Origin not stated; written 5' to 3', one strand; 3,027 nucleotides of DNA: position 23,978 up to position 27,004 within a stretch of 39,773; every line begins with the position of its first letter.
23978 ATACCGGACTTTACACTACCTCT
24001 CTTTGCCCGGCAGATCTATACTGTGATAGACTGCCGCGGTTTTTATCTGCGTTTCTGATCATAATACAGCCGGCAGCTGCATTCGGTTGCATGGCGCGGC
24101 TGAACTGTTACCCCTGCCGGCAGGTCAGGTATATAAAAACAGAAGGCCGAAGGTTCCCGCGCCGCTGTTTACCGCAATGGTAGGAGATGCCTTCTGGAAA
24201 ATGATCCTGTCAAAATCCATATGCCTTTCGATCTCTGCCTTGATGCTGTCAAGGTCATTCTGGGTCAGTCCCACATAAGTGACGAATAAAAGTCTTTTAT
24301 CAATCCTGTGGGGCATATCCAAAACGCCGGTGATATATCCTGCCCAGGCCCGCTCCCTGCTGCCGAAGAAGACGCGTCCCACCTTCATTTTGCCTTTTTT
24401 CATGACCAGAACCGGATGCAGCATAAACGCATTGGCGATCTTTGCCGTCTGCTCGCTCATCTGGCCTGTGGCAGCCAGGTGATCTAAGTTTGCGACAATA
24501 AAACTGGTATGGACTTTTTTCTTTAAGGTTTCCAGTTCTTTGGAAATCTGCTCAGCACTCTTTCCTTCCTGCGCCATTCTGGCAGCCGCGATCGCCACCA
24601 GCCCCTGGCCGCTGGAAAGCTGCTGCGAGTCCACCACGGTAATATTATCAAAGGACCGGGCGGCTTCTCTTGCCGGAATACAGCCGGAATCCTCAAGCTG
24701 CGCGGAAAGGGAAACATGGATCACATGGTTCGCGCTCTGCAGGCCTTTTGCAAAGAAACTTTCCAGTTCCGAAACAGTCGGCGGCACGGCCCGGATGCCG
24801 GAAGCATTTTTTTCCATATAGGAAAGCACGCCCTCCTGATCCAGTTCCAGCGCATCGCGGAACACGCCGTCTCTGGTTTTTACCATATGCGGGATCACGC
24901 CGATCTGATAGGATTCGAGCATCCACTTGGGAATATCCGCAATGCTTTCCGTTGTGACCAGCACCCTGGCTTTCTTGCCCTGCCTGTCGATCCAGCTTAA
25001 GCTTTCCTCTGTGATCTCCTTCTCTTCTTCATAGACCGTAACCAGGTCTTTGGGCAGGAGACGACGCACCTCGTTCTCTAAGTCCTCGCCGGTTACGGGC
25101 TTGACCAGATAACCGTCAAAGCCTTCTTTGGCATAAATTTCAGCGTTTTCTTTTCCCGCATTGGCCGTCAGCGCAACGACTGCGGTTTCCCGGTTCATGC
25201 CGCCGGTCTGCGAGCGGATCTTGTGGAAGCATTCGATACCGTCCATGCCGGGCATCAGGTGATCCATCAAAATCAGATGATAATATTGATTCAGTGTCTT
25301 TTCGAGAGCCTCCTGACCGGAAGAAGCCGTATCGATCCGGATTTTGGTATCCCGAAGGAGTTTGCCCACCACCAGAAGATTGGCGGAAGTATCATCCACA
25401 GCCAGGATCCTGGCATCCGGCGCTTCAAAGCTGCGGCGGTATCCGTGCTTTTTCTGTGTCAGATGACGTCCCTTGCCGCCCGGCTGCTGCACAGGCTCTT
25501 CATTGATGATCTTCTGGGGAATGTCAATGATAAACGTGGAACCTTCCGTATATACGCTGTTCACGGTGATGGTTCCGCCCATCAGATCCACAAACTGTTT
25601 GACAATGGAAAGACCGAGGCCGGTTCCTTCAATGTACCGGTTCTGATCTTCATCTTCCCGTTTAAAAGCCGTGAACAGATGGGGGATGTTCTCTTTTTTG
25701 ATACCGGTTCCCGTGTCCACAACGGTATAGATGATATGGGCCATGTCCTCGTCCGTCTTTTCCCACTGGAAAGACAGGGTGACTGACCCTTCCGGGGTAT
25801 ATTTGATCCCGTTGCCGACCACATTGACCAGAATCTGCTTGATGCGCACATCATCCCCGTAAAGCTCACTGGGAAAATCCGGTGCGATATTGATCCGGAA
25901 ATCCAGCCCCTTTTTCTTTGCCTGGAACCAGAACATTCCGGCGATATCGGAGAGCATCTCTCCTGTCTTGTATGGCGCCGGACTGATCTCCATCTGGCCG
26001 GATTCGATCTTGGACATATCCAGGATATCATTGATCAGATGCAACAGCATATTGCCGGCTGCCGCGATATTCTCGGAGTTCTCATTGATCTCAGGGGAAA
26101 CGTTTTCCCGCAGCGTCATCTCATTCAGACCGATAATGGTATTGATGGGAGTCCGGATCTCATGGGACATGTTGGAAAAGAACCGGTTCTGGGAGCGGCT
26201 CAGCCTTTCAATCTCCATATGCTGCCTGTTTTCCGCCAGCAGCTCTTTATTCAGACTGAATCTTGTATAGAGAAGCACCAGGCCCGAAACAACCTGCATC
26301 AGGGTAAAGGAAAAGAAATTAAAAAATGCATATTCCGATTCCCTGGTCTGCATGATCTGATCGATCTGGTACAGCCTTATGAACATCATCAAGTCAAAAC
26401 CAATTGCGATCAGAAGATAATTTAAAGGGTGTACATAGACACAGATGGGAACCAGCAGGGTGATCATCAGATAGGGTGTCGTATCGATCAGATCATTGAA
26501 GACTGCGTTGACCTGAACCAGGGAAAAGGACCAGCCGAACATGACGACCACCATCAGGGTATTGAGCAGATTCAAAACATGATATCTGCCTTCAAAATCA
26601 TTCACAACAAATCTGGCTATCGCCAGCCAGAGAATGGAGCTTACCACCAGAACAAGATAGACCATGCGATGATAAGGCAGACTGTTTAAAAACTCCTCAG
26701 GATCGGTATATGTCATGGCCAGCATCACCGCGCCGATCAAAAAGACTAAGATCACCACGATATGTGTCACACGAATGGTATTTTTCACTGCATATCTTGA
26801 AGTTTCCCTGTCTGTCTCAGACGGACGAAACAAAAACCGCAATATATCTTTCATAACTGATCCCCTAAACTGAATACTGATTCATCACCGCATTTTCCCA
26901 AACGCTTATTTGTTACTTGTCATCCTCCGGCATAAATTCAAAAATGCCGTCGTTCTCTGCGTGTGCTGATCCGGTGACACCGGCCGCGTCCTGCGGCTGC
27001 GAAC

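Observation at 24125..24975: DegV (fatty-acid-binding fold) domain fused to the C-terminus of a hybrid histidine kinase, with altered ligand-contact motifs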

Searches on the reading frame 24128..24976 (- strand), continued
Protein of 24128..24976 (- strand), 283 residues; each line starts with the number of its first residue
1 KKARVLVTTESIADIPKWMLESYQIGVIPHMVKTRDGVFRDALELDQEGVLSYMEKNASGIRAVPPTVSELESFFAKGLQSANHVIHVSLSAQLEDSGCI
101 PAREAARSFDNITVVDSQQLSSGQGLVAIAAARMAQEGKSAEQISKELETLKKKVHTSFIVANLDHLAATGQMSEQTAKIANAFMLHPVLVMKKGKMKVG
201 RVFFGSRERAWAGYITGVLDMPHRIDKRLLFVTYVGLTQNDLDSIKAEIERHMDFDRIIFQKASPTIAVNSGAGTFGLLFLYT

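Call 61: search_protein_families(library=pfam, proteins=[P0126, P0142, P0169, P0171, P0175, P0178, P0195, P0212, P0173, P0217], max_evalue=0.001)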
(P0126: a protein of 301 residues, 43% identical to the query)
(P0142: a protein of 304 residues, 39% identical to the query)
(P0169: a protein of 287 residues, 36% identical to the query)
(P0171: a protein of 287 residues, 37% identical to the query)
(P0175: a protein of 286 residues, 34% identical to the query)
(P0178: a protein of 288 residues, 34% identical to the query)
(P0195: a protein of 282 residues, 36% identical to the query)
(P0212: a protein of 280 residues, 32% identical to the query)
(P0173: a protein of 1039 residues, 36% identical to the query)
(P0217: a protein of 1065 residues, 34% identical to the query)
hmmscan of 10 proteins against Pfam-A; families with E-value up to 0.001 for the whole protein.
P0126 (301 aa): 1 family
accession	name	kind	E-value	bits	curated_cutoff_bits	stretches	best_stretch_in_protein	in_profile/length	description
PF02645.21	DegV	-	1e-42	146.9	27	1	23-300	1-279/280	Uncharacterised protein, DegV family COG1307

P0142 (304 aa): 1 family
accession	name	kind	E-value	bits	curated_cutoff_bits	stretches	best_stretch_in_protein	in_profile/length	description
PF02645.21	DegV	-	5.1e-47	161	27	1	8-284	3-280/280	Uncharacterised protein, DegV family COG1307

P0169 (287 aa): 1 family
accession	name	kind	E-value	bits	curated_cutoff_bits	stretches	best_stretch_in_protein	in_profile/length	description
PF02645.21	DegV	-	2.8e-50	171.7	27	1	5-286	1-279/280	Uncharacterised protein, DegV family COG1307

P0171 (287 aa): 1 family
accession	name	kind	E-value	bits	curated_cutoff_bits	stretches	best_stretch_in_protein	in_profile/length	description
PF02645.21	DegV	-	1.7e-40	139.5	27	1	11-285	3-279/280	Uncharacterised protein, DegV family COG1307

P0175 (286 aa): 1 family
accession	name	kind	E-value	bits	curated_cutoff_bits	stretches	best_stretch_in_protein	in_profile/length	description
PF02645.21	DegV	-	1.1e-43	150.1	27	1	3-284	1-279/280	Uncharacterised protein, DegV family COG1307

P0178 (288 aa): 1 family
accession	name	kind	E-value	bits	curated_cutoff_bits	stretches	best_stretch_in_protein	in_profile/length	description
PF02645.21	DegV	-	2.3e-36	126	27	1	3-284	1-279/280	Uncharacterised protein, DegV family COG1307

P0195 (282 aa): 2 families
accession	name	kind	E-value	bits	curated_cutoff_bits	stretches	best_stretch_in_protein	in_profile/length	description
PF02645.21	DegV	-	2.8e-47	161.8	27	1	5-280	2-278/280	Uncharacterised protein, DegV family COG1307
PF13684.11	FakA-like_C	-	9.9e-05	22.2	23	1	84-151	48-113/216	Fatty acid kinase subunit A-like, C-terminal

P0212 (280 aa): 1 family
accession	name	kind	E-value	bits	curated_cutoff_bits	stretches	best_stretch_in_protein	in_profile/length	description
PF02645.21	DegV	-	8.7e-37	127.4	27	1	3-279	1-279/280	Uncharacterised protein, DegV family COG1307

P0173 (1039 aa): 5 families
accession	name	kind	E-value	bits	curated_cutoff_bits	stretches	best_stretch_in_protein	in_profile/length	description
PF02645.21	DegV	-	1.6e-39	136.4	27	1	8-281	3-277/280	Uncharacterised protein, DegV family COG1307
PF02518.31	HATPase_c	-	1.7e-26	93.2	26.4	1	621-735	1-109/111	Histidine kinase-, DNA gyrase B-, and HSP90-like ATPase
PF00072.30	Response_reg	-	2.9e-26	92.3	30.2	1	772-884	2-110/111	Response regulator receiver domain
PF00512.31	HisKA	-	1.6e-18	66.9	26.9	1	508-574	1-66/66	His Kinase A (phospho-acceptor) domain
PF01627.28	Hpt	-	1.2e-05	25.9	24.6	1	962-1025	14-77/84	Hpt domain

P0217 (1065 aa): 5 families
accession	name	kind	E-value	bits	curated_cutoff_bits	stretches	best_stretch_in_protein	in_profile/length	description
PF02645.21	DegV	-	3.8e-30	105.6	27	1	7-284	2-280/280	Uncharacterised protein, DegV family COG1307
PF02518.31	HATPase_c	-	7.2e-29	100.9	26.4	1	616-731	1-110/111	Histidine kinase-, DNA gyrase B-, and HSP90-like ATPase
PF00072.30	Response_reg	-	2e-23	83.1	30.2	1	767-879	2-110/111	Response regulator receiver domain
PF00512.31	HisKA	-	2.6e-20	72.7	26.9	1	503-569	1-66/66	His Kinase A (phospho-acceptor) domain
PF01627.28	Hpt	-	2.8e-05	24.7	24.6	1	993-1054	17-74/84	Hpt domain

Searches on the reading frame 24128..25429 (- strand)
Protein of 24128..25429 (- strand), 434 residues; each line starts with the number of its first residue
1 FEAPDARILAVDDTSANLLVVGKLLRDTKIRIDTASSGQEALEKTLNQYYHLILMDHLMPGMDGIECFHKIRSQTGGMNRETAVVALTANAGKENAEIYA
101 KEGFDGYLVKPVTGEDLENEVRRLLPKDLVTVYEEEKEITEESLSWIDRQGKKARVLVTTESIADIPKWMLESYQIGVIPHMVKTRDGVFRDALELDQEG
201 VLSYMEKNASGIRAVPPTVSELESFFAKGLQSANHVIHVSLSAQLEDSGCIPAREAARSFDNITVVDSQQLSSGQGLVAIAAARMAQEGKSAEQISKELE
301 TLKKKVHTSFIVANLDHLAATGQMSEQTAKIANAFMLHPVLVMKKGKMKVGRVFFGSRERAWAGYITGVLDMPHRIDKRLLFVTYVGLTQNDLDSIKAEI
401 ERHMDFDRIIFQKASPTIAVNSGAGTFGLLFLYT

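Call 68: predict_structure(alignment_id=A2)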
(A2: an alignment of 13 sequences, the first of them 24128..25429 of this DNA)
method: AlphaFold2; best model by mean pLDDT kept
length: 434 residues; sequences in the alignment: 13
mean_pLDDT: 79.6   pTM: 0.58
mean pLDDT of the five models: 79.6, 76.0, 72.7, 72.0, 65.4
residues with pLDDT >= 90: 97; 70-90: 269; 50-70: 38; < 50: 30
segments of 3 or more residues with pLDDT < 50: 134-162
pLDDT, mean of each block of 10 residues (from residue 1): 91 85 83 93 93 91 91 87 88 73 88 83 88 42 26 42 64 76 73 66 74 78 83 78 66 84 81 75 84 88 88 78 75 83 77 87 92 87 90 95 92 81 86 88
secondary structure, 60 per line:
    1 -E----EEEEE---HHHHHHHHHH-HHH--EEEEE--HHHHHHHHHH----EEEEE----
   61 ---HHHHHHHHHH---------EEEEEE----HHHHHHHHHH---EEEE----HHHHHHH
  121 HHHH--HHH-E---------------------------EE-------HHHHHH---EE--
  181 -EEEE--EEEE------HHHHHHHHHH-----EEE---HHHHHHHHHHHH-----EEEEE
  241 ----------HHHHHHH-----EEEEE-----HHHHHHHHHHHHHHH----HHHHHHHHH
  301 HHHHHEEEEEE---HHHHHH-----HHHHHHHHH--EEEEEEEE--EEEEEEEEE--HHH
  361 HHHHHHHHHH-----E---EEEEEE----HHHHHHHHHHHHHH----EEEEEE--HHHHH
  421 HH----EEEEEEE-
elements in order: E7-11 H15-24 E31-35 H38-47 E52-56 H64-73 E83-88 H93-102 E106-109 H114-124 H168-173 E182-185 E188-191 H198-207 E213-215 H219-230 E236-240 H251-257 E263-267 H273-287 H292-305 E306-311 H315-320 H326-334 E337-344 E347-355 H358-370 E380-385 H390-403 E408-413 H416-422 E427-433

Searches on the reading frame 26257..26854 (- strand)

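Call 69: search_protein_families(library=pfam, proteins=[window:26257-26854:-], max_evalue=10)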
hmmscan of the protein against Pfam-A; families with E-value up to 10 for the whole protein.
window:26257-26854:- (199 aa): 4 families
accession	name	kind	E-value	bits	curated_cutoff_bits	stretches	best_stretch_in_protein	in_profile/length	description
PF25592.1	DUF7937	-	0.011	15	31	1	18-140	269-389/402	Domain of unknown function (DUF7937)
PF10272.14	Tmpp129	-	1.2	8.9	27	1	20-121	34-134/349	Putative transmembrane protein precursor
PF20134.4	DUF6524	-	1.4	9.1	27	1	35-114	38-117/131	Family of unknown function (DUF6524)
PF17272.7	DUF5337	-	1.5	9.2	27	1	63-94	14-46/74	Family of unknown function (DUF5337)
